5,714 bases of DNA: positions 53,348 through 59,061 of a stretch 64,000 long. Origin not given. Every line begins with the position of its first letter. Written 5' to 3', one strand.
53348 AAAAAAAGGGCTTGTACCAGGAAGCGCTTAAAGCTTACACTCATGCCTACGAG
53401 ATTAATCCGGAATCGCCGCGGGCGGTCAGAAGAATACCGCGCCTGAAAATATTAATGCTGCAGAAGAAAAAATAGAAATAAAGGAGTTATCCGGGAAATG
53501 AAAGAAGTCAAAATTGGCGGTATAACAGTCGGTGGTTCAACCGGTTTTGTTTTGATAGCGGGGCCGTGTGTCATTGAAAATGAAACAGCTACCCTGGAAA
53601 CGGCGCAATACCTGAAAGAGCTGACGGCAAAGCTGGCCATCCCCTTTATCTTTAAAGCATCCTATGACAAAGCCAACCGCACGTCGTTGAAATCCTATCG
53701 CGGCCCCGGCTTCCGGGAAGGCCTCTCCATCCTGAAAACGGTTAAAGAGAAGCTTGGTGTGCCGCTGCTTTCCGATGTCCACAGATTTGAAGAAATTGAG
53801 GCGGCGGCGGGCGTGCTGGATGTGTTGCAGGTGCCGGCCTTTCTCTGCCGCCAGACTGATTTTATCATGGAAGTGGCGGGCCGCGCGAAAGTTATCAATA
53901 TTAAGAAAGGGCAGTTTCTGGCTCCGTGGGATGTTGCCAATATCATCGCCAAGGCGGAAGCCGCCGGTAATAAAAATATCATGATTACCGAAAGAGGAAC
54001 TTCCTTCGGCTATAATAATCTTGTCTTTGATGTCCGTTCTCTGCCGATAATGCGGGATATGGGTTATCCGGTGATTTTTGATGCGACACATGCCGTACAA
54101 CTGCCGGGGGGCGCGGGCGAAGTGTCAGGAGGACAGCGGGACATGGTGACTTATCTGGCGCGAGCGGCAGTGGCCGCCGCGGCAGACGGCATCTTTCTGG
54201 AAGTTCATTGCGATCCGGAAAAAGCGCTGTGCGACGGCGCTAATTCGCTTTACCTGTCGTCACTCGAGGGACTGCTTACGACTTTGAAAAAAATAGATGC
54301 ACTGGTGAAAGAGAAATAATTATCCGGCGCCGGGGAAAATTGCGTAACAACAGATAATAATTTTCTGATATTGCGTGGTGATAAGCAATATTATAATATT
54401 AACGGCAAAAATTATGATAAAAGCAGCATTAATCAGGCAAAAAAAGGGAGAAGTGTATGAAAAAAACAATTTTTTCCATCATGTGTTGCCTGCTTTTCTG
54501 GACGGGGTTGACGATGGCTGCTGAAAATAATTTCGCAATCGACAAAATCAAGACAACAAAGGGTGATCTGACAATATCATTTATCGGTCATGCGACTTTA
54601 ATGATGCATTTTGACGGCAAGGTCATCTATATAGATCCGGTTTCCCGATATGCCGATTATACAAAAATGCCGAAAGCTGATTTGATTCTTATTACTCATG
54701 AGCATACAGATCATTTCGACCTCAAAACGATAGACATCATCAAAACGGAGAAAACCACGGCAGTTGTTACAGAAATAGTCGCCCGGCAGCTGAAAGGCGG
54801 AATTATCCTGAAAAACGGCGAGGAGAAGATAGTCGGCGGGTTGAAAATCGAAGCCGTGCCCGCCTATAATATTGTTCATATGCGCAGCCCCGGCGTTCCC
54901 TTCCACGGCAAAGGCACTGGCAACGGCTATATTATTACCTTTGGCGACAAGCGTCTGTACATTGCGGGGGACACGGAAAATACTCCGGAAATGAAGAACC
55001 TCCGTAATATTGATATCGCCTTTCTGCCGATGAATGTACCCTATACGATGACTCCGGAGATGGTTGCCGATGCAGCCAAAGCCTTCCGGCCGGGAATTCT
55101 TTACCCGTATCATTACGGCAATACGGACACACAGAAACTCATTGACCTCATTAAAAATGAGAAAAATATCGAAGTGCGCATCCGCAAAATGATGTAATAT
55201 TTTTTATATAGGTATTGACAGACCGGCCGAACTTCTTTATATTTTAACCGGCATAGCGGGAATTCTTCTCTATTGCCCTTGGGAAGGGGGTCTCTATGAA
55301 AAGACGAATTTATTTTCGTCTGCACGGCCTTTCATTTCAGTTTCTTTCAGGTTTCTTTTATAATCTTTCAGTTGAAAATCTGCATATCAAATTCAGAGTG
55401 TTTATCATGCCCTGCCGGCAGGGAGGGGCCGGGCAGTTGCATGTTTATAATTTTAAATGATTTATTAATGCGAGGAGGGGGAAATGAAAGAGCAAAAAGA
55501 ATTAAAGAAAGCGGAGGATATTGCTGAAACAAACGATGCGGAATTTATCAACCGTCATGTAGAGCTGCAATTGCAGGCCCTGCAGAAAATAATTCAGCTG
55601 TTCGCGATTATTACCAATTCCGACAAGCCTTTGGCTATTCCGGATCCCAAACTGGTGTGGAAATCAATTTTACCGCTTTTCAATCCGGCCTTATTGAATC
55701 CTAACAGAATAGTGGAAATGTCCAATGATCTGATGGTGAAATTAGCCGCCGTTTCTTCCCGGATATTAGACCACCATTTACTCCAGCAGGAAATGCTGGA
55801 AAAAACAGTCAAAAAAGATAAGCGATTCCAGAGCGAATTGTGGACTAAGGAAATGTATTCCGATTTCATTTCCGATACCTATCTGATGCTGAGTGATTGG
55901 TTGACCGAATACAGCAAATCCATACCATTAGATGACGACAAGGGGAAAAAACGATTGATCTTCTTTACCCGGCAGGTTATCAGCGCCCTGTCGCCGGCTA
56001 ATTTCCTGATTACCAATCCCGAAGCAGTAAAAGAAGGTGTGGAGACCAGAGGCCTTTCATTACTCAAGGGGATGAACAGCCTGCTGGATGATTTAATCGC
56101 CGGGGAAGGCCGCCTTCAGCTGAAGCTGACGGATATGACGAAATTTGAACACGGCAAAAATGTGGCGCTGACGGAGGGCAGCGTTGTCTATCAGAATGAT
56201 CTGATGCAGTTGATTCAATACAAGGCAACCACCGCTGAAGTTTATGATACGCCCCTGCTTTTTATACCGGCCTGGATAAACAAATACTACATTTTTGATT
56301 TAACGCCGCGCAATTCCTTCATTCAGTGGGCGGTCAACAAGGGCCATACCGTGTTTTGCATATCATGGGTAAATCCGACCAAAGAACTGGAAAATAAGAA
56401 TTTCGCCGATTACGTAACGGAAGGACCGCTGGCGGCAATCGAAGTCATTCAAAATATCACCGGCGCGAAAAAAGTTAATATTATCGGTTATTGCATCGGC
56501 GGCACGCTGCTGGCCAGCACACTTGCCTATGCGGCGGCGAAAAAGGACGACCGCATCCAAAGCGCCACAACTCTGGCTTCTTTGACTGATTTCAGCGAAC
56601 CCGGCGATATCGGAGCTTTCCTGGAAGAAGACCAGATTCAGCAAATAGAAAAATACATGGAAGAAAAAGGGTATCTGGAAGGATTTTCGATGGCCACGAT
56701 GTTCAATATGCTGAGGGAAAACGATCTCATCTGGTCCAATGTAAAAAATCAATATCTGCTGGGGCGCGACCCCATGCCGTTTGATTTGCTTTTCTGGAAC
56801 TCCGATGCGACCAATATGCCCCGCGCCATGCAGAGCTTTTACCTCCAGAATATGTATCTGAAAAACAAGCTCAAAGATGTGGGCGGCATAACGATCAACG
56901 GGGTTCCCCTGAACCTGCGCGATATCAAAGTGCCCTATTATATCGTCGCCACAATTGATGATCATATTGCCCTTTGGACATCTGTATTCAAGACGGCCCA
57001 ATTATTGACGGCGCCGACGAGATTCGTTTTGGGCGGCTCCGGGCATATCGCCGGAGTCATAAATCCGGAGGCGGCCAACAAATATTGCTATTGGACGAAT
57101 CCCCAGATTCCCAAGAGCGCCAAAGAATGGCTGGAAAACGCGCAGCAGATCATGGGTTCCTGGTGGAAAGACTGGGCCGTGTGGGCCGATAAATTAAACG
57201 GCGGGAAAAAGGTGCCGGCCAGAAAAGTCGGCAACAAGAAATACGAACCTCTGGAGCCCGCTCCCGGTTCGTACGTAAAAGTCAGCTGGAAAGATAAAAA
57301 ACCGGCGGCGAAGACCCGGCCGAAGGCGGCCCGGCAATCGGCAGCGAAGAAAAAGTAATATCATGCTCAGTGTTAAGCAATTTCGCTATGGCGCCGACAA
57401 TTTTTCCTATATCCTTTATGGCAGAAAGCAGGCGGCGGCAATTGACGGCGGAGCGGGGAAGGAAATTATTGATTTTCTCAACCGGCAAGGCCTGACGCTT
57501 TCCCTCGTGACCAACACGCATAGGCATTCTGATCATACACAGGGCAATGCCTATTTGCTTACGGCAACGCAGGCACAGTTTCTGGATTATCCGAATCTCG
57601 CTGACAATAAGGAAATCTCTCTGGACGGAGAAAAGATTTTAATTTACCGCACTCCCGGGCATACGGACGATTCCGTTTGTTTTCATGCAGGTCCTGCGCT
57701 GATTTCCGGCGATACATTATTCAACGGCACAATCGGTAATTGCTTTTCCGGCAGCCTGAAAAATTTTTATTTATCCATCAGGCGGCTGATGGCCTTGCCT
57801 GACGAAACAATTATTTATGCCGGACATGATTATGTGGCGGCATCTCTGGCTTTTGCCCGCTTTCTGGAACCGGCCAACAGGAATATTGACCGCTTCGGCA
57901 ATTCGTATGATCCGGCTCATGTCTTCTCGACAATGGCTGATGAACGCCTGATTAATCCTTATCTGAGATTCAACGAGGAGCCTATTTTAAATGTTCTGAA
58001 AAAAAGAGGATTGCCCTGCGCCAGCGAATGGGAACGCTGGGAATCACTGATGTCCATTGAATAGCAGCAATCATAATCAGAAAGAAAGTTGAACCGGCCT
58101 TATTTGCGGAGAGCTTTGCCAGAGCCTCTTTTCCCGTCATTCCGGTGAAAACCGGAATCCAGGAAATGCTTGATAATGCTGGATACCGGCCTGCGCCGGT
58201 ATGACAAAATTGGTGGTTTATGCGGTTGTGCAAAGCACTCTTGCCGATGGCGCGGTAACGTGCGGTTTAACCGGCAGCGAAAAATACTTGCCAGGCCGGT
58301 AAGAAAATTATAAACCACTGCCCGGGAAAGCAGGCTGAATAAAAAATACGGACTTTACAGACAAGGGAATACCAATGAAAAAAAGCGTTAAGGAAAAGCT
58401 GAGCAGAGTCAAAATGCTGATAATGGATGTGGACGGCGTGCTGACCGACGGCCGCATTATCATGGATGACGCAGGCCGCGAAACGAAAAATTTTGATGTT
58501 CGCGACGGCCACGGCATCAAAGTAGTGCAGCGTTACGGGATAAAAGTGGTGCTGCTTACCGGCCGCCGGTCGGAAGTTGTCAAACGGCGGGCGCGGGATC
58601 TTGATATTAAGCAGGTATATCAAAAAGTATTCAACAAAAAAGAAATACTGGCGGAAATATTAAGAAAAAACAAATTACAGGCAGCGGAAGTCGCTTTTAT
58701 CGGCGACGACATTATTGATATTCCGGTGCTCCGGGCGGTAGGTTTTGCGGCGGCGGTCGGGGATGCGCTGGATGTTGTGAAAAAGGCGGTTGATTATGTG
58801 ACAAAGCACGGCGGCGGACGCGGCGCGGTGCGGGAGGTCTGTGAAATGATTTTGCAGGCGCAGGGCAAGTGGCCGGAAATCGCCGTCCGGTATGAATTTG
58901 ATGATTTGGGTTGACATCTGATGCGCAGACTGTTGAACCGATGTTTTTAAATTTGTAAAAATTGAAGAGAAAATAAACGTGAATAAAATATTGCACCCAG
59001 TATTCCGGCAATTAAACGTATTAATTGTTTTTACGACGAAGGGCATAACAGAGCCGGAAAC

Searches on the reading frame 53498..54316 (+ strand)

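Call 66: search_protein_families(library=pfam, proteins=[window:53498-54316:+], max_evalue=0.00001)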
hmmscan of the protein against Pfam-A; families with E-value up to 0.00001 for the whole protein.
window:53498-54316:+ (273 aa): 1 family
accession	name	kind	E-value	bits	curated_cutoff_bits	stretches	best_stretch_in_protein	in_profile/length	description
PF00793.26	DAHP_synth_1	-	2.1e-70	237.2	25.5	1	8-271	9-269/270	DAHP synthetase I family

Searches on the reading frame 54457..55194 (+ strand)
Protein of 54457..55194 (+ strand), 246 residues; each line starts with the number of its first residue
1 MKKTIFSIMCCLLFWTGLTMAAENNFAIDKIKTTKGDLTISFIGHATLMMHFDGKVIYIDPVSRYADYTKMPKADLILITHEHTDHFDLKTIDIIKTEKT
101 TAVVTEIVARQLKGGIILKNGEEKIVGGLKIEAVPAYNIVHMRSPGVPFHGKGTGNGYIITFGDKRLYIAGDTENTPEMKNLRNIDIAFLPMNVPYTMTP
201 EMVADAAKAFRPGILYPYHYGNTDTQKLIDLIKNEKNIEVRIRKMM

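Call 66: search_protein_families(library=pfam, proteins=[window:54457-55194:+], max_evalue=0.00001)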
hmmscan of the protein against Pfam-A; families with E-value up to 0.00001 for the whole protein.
window:54457-55194:+ (246 aa): 2 families
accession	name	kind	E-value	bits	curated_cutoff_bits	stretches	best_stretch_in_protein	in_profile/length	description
PF13483.12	Lactamase_B_3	-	1.6e-22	80.7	24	1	39-219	1-160/160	Beta-lactamase superfamily domain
PF12706.13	Lactamase_B_2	-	9.4e-17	61.7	27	1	69-220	26-200/200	Beta-lactamase superfamily domain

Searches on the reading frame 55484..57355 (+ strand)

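Call 66: search_protein_families(library=pfam, proteins=[window:55484-57355:+], max_evalue=0.00001)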
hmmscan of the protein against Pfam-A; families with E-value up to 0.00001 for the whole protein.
window:55484-57355:+ (624 aa): 2 families
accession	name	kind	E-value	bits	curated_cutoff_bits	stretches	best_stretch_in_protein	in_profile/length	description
PF07167.19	PhaC_N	-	2.2e-63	213.5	23.7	1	111-283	1-173/173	Poly-beta-hydroxybutyrate polymerase (PhaC) N-terminus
PF00561.26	Abhydrolase_1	-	2.2e-12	47.6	25.8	1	257-524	2-241/245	alpha/beta hydrolase fold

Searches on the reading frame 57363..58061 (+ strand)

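Call 66: search_protein_families(library=pfam, proteins=[window:57363-58061:+], max_evalue=0.00001)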
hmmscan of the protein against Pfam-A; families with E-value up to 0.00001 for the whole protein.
window:57363-58061:+ (233 aa): 2 families
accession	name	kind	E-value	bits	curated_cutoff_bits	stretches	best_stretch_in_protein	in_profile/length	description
PF00753.33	Lactamase_B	-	1.1e-13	52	22.7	1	89-155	119-196/196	Metallo-beta-lactamase superfamily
PF16123.11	HAGH_C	-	2.7e-06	28.1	25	1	156-214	1-65/83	Hydroxyacylglutathione hydrolase C-terminus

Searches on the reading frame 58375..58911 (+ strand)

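Call 66: search_protein_families(library=pfam, proteins=[window:58375-58911:+], max_evalue=0.00001)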
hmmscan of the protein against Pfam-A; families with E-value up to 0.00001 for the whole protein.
window:58375-58911:+ (179 aa): 2 families
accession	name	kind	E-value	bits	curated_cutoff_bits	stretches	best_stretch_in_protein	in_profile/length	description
PF08282.18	Hydrolase_3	-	4.1e-12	46.8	20.9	1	80-145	180-245/255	haloacid dehalogenase-like hydrolase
PF00702.32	Hydrolase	-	1.3e-10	42.4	26.4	1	52-123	111-191/191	haloacid dehalogenase-like hydrolase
